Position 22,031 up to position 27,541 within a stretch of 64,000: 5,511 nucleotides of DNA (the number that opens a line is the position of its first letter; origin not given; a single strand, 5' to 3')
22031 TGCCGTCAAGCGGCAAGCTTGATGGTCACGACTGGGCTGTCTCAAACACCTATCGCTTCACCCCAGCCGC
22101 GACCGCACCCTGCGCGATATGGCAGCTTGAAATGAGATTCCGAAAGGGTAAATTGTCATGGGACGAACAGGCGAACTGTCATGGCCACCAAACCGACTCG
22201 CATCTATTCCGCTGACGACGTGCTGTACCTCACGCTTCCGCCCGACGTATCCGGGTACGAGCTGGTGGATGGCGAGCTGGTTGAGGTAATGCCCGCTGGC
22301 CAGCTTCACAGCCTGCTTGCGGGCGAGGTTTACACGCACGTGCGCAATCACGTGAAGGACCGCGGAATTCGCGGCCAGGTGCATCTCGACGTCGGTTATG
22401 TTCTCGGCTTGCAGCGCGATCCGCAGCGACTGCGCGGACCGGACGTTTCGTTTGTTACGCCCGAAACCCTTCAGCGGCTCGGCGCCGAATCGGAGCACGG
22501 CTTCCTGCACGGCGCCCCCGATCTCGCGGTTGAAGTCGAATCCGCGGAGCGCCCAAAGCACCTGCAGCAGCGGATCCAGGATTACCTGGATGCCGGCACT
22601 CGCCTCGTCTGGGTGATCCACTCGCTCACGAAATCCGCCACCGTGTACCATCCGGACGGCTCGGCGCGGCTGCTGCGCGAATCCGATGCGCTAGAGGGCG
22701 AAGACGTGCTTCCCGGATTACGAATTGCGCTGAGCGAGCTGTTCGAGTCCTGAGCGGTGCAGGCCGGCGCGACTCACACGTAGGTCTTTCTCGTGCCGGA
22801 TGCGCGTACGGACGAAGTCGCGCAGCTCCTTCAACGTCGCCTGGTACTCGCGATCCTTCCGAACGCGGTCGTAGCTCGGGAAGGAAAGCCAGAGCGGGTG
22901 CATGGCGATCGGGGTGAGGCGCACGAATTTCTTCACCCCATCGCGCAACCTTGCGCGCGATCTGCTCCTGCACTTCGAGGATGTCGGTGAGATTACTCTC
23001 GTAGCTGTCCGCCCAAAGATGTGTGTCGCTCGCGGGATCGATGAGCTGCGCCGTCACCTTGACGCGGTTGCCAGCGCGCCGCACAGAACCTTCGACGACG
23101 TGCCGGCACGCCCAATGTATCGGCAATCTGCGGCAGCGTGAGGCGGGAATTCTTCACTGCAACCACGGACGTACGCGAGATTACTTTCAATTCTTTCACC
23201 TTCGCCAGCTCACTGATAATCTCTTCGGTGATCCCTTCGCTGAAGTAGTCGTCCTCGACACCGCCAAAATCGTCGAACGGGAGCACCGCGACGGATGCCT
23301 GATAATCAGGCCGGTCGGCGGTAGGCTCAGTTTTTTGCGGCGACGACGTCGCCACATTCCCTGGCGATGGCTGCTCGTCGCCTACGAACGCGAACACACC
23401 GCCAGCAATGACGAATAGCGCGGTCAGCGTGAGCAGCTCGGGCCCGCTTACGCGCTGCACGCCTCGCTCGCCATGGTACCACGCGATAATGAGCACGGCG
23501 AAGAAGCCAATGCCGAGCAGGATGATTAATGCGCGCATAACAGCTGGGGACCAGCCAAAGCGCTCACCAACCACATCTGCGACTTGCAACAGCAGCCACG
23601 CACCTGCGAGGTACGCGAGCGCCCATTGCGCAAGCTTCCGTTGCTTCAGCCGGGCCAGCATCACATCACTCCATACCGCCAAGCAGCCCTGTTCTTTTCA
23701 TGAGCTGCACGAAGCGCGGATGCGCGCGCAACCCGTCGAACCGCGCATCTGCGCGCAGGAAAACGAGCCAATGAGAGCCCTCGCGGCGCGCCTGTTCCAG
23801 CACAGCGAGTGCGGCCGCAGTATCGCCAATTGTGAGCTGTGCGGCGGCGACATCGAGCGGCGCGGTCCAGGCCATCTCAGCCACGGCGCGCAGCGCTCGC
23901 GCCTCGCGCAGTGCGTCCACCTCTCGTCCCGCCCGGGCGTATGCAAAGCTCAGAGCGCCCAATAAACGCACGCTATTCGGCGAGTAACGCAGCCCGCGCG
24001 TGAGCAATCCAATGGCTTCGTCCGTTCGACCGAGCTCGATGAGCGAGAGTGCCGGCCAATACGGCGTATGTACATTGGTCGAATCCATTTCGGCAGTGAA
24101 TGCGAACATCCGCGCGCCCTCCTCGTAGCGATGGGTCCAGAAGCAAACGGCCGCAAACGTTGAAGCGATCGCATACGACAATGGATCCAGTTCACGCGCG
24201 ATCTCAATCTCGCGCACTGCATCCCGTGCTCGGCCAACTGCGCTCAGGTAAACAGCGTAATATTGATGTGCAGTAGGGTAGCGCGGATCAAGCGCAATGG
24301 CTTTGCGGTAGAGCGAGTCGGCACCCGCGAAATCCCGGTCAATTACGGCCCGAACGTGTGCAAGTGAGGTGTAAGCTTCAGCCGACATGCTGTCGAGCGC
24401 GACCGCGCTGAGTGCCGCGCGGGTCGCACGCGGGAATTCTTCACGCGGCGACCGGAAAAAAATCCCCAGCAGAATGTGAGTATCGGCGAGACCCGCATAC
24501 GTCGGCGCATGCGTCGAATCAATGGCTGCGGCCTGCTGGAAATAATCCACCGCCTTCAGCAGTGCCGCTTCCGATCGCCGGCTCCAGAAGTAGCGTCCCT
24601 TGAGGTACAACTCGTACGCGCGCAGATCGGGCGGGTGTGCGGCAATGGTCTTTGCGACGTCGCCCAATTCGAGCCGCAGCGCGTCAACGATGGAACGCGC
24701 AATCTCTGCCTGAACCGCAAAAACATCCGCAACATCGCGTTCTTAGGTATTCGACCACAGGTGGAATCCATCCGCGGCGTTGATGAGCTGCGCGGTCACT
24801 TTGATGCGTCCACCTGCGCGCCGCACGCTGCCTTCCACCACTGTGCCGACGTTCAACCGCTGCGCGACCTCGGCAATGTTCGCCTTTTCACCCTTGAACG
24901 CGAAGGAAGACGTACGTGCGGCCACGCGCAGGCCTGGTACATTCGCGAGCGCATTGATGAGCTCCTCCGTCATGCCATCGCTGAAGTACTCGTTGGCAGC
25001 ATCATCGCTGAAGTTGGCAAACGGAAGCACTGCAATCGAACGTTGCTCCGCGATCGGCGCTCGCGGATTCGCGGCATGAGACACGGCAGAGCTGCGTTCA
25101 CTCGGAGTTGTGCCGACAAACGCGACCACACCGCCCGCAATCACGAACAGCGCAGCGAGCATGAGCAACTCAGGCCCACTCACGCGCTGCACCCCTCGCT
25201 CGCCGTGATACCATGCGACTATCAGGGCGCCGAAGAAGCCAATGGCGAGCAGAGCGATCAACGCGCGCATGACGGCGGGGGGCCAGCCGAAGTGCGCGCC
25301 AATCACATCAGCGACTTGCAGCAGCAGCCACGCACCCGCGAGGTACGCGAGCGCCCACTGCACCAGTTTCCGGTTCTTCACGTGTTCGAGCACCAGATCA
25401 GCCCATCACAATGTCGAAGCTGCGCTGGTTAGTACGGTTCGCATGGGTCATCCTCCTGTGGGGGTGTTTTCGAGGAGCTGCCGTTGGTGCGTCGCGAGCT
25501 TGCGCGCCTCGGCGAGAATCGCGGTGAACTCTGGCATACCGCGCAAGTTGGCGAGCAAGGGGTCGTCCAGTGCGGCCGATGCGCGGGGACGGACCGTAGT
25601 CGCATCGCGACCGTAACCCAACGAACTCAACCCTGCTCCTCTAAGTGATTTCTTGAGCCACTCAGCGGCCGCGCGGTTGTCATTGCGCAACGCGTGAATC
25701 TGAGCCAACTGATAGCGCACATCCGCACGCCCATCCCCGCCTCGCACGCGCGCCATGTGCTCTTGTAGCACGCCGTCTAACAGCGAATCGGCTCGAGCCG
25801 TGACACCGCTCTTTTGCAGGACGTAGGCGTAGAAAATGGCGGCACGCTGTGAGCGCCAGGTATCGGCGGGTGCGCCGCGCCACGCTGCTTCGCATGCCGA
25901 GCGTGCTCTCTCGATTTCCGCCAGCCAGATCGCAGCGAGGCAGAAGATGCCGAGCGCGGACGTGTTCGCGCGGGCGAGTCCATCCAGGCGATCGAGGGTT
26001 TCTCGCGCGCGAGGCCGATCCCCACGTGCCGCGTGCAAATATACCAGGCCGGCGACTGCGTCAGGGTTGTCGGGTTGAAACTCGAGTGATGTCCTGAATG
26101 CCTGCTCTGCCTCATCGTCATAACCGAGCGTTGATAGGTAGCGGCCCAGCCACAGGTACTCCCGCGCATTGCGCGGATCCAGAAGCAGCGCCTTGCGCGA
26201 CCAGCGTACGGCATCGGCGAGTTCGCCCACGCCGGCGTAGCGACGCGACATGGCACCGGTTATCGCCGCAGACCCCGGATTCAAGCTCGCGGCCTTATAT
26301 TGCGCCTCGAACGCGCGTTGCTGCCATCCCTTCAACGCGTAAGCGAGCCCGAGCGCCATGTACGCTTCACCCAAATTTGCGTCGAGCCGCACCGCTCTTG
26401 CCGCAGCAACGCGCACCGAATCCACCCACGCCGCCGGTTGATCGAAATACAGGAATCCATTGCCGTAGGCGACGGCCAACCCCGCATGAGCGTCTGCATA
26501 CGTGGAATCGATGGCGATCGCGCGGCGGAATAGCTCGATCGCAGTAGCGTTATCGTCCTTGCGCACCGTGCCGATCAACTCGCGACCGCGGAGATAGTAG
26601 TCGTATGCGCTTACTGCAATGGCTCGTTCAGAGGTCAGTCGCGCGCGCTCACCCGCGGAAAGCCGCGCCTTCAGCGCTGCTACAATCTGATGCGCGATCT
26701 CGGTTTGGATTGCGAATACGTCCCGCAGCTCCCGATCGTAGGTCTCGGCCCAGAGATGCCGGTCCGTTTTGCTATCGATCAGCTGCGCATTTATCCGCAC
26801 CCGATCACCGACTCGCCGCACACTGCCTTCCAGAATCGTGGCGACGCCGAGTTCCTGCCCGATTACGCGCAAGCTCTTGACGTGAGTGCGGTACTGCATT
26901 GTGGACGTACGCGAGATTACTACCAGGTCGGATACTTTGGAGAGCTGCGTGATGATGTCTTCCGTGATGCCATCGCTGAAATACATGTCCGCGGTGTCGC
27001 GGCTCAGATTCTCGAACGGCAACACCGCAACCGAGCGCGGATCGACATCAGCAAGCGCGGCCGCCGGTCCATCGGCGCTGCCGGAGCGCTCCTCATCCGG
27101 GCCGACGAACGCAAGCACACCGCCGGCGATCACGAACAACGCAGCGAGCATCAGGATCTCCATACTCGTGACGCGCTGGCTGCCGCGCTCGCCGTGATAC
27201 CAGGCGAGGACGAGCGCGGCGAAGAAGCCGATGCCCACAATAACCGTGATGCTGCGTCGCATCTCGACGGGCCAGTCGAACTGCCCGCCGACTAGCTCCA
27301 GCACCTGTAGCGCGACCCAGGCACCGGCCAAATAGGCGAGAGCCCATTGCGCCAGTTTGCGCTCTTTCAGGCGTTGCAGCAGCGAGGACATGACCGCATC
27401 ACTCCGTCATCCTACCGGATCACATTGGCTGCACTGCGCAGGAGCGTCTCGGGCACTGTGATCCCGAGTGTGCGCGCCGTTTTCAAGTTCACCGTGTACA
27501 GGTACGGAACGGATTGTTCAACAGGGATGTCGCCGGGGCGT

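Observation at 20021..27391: Head-to-tail array of membrane-anchored TolB_N-like/TPR paralogues with a near-invariant N-terminal module and divergent C-terminal halves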

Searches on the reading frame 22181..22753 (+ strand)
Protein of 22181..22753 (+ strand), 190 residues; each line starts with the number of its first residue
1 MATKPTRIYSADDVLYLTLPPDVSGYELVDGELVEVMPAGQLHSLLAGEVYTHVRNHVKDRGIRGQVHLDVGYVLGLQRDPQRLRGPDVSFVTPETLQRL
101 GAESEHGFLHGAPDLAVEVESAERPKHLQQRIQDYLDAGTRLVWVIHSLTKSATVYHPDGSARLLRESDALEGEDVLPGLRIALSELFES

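Call 3: search_protein_families(library=pfam, proteins=[window:22181-22753:+], max_evalue=0.01)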
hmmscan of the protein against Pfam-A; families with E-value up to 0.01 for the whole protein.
window:22181-22753:+ (190 aa): 1 family
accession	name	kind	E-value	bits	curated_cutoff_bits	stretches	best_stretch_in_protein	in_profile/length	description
PF05685.18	Uma2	-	3.5e-26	92.2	27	1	16-184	4-171/172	Putative restriction endonuclease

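Call 4: search_protein_families(library=ncbifam, proteins=[window:22181-22753:+], max_evalue=0.01)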
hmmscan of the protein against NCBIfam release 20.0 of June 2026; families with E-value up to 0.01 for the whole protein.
window:22181-22753:+ (190 aa): 0 families

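Call 57: search_protein_families(library=padloc, proteins=[window:22181-22753:+], max_evalue=0.001)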
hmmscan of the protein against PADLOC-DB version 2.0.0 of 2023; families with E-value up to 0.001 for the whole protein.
window:22181-22753:+ (190 aa): 3 families
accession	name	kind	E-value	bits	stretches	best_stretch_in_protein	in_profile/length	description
PDLC04833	PDC-S03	-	6.8e-13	46.6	1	24-157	38-170/207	-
PDLC04832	PDC-S03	-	2.7e-08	31.8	1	25-189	24-187/188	-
PDLC04835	PDC-S03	-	3.3e-06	24.8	1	18-149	16-147/207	-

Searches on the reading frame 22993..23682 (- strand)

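Call 3: search_protein_families(library=pfam, proteins=[window:22993-23682:-], max_evalue=0.01)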
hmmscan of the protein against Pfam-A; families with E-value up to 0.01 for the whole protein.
window:22993-23682:- (229 aa): 0 families

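Call 4: search_protein_families(library=ncbifam, proteins=[window:22993-23682:-], max_evalue=0.01)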
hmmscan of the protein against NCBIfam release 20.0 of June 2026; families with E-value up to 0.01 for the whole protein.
window:22993-23682:- (229 aa): 1 family
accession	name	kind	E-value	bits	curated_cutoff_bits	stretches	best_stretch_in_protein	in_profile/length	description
NF033633.1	SLATT_2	domain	0.0015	18.1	40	0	63-99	31-67/182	SLATT domain-containing protein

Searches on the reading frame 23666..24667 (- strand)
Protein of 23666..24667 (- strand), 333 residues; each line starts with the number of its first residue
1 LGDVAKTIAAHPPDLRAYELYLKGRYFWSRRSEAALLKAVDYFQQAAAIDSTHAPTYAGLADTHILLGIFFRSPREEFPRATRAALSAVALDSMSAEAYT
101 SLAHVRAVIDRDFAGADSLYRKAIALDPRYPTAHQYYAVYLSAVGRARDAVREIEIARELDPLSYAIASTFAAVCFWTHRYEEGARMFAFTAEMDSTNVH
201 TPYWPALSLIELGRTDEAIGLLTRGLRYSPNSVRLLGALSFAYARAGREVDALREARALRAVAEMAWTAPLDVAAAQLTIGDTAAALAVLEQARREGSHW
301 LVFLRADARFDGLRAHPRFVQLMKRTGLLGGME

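Call 3: search_protein_families(library=pfam, proteins=[window:23666-24667:-], max_evalue=0.01)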
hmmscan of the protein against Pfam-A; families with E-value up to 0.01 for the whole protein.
window:23666-24667:- (333 aa): 13 families
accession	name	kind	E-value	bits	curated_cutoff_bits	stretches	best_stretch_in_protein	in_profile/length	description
PF14559.12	TPR_19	-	5.9e-13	49.4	25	2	209-260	1-52/68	Tetratricopeptide repeat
PF13431.12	TPR_17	-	7.1e-13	48.2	24.4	1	119-151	1-33/34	Tetratricopeptide repeat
PF13414.12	TPR_11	-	3.5e-09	36.6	26.8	0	120-134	17-31/42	TPR repeat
PF07719.23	TPR_2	-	1.8e-07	31.2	27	0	206-231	8-33/34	Tetratricopeptide repeat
PF13176.12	TPR_7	-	2.2e-05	24.6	27.9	0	209-232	9-34/36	Tetratricopeptide repeat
PF13424.12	TPR_12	-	3.8e-05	24.2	30.1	0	167-220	5-59/77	Tetratricopeptide repeat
PF13428.12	TPR_14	-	9.6e-05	23.2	23.5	0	132-168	2-38/44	Tetratricopeptide repeat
PF00515.34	TPR_1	-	0.00011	22.3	27.8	0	118-130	22-34/34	Tetratricopeptide repeat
PF13181.12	TPR_8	-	0.00015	22.1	25.7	0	97-129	2-33/34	Tetratricopeptide repeat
PF12895.13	ANAPC3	-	0.00052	20.7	27.2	0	119-187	11-78/82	Anaphase-promoting complex, cyclosome, subunit 3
PF13429.12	TPR_15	-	0.00069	19.5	26.2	1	185-296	130-243/280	Tetratricopeptide repeat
PF03704.23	BTAD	-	0.0031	18.3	22.1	1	206-262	69-125/146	Bacterial transcriptional activator domain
PF13432.12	TPR_16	-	0.0057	17.5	32.7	0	206-259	4-57/65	Tetratricopeptide repeat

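Call 4: search_protein_families(library=ncbifam, proteins=[window:23666-24667:-], max_evalue=0.01)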
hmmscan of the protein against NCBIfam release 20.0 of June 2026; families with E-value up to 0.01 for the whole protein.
window:23666-24667:- (333 aa): 9 families
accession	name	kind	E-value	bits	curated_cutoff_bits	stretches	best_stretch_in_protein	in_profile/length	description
TIGR02521.1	type_IV_pilW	equivalog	9.2e-12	45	154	2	76-171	45-138/234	type IV pilus biogenesis/stability protein PilW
NF047558.1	TPR_END_plus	domain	2.2e-10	40.3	32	1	275-324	7-56/56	TPR end-of-group domain-containing protein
TIGR02917.1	PEP_TPR_lipo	equivalog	4.2e-10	38.2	312.2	1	75-294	444-662/899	XrtA/PEP-CTERM system TPR-repeat protein PrsT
NF009037.0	PRK12370.1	equivalog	9e-10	37.5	589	1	20-186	261-427/553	HilA/EilA family virulence transcriptional regulator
NF040959.1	MamA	equivalog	6.4e-08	32.3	200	1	138-254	78-194/204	magnetosome protein MamA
TIGR02552.1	LcrH_SycD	equivalog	3.2e-05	23.6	104.8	0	89-161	45-116/136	SycD/LcrH family type III secretion system chaperone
NF008520.0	PRK11447.1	equivalog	0.00012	20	858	1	206-258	276-328/1157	cellulose synthase complex outer membrane protein BcsC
NF052415.1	T3SS_chap_SctY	equivalog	0.00026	21.5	70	0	210-265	17-72/106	type III secretion apparatus assembly chaperone SctY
NF033762.1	social_mot_Tgl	equivalog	0.0009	18.6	225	1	114-283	48-220/252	social motility TPR repeat lipoprotein Tgl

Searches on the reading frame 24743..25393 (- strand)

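Call 3: search_protein_families(library=pfam, proteins=[window:24743-25393:-], max_evalue=0.01)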
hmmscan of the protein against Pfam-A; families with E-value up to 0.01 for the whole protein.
window:24743-25393:- (216 aa): 0 families

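Call 4: search_protein_families(library=ncbifam, proteins=[window:24743-25393:-], max_evalue=0.01)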
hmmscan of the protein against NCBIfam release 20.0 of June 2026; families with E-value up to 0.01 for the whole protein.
window:24743-25393:- (216 aa): 4 families
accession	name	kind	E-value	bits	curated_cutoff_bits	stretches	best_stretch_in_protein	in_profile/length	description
NF042915.1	MAB_1171c_fam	subfamily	0.0036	16.4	100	1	13-107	32-129/362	MAB_1171c family putative transporter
NF033633.1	SLATT_2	domain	0.0046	16.6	40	0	58-99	33-74/182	SLATT domain-containing protein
NF009635.0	PRK13150.1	equivalog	0.0055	16.5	264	1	167-207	47-88/159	cytochrome c maturation protein CcmE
NF009638.0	PRK13165.1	equivalog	0.0064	16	186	1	167-206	47-87/161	cytochrome c maturation protein CcmE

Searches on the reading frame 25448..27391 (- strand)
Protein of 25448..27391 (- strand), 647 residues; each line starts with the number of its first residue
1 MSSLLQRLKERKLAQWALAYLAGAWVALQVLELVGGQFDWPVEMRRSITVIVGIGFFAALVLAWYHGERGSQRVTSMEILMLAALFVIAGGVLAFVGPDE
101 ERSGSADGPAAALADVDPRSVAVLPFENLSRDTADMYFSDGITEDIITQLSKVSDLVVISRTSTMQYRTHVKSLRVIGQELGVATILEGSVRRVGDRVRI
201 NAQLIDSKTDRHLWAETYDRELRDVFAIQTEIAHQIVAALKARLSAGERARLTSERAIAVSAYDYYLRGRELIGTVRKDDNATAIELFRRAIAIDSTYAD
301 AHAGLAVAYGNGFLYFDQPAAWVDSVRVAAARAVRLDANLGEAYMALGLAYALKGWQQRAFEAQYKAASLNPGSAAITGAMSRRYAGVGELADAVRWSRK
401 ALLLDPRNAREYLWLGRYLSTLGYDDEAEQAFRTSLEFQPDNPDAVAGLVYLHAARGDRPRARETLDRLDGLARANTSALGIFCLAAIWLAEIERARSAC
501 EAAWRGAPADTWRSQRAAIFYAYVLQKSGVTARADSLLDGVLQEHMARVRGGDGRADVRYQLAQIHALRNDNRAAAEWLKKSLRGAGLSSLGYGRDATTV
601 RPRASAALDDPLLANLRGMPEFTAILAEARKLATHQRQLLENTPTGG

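Call 3: search_protein_families(library=pfam, proteins=[window:25448-27391:-], max_evalue=0.01)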
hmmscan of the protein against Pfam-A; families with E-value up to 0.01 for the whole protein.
window:25448-27391:- (647 aa): 10 families
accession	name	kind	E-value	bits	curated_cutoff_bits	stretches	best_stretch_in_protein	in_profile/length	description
PF13414.12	TPR_11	-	2.1e-13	50.2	26.8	1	280-310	9-39/42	TPR repeat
PF13181.12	TPR_8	-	1.5e-12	47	25.7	0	412-442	4-34/34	Tetratricopeptide repeat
PF14559.12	TPR_19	-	6.6e-12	46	25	1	426-471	8-53/68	Tetratricopeptide repeat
PF13431.12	TPR_17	-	3.4e-10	39.8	24.4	0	399-430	3-34/34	Tetratricopeptide repeat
PF07719.23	TPR_2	-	1.4e-09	37.7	27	0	409-442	1-34/34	Tetratricopeptide repeat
PF13424.12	TPR_12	-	1e-07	32.4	30.1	1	519-585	7-74/77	Tetratricopeptide repeat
PF23914.1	TPR_CcmH_CycH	-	1.6e-07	31.8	42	1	399-501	40-145/158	Cytochrome c-type biogenesis protein H TPR domain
PF13428.12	TPR_14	-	1.9e-05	25.4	23.5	1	410-451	2-43/44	Tetratricopeptide repeat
PF00515.34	TPR_1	-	0.00048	20.3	27.8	0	426-442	18-34/34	Tetratricopeptide repeat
PF25060.1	ARM_TT21_2nd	-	0.0041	17.1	27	0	400-488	48-135/270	Tetratricopeptide repeat protein 21 second ARM domain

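Call 4: search_protein_families(library=ncbifam, proteins=[window:25448-27391:-], max_evalue=0.01)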
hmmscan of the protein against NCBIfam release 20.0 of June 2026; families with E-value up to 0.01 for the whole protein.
window:25448-27391:- (647 aa): 10 families
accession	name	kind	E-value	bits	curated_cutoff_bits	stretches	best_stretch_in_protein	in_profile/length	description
TIGR02521.1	type_IV_pilW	equivalog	2.2e-11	43.7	154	1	329-481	53-207/234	type IV pilus biogenesis/stability protein PilW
TIGR02917.1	PEP_TPR_lipo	equivalog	7.9e-11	40.6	312.2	1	279-578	513-792/899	XrtA/PEP-CTERM system TPR-repeat protein PrsT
NF040959.1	MamA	equivalog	1.5e-09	37.6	200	1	334-469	64-199/204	magnetosome protein MamA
NF047558.1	TPR_END_plus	domain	1.9e-07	30.9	32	0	559-583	2-26/56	TPR end-of-group domain-containing protein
NF009037.0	PRK12370.1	equivalog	1.4e-06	27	589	1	120-472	123-470/553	HilA/EilA family virulence transcriptional regulator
NF007540.1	PRK10153.1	equivalog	2.4e-06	26.7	400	1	131-361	218-443/516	lysine decarboxylation/transport transcriptional activator CadC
TIGR02552.1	LcrH_SycD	equivalog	0.0042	16.8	104.8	0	389-469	32-112/136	SycD/LcrH family type III secretion system chaperone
NF033920.0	C39_PA2778_fam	equivalog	0.0052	16.2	150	0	389-468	170-249/255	PA2778 family cysteine peptidase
NF008520.0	PRK11447.1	equivalog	0.0062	14.3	858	1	405-584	599-772/1157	cellulose synthase complex outer membrane protein BcsC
NF008391.2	PRK11189.1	equivalog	0.0079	15.7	250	0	399-442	89-132/297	lipoprotein NlpI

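Call 57: search_protein_families(library=padloc, proteins=[window:25448-27391:-], max_evalue=0.001)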
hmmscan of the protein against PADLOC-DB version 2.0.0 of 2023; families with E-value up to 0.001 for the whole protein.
window:25448-27391:- (647 aa): 0 families

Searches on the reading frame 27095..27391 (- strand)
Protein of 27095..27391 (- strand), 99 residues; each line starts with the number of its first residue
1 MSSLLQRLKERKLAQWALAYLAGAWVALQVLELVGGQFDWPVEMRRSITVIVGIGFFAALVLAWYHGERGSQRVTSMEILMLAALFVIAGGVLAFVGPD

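Call 58: search_protein_families(library=ncbifam, proteins=[window:27095-27391:-], max_evalue=1)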
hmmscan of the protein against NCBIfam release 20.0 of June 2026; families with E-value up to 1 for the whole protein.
window:27095-27391:- (99 aa): 2 families
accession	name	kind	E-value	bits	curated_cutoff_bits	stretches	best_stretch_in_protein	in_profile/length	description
NF033633.1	SLATT_2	domain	0.0024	17.5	40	1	60-95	32-67/182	SLATT domain-containing protein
TIGR03753.1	blh_monoox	subfamily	0.0026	17.4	95.25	1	27-95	111-179/260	beta-carotene 15,15'-dioxygenase, Brp/Blh family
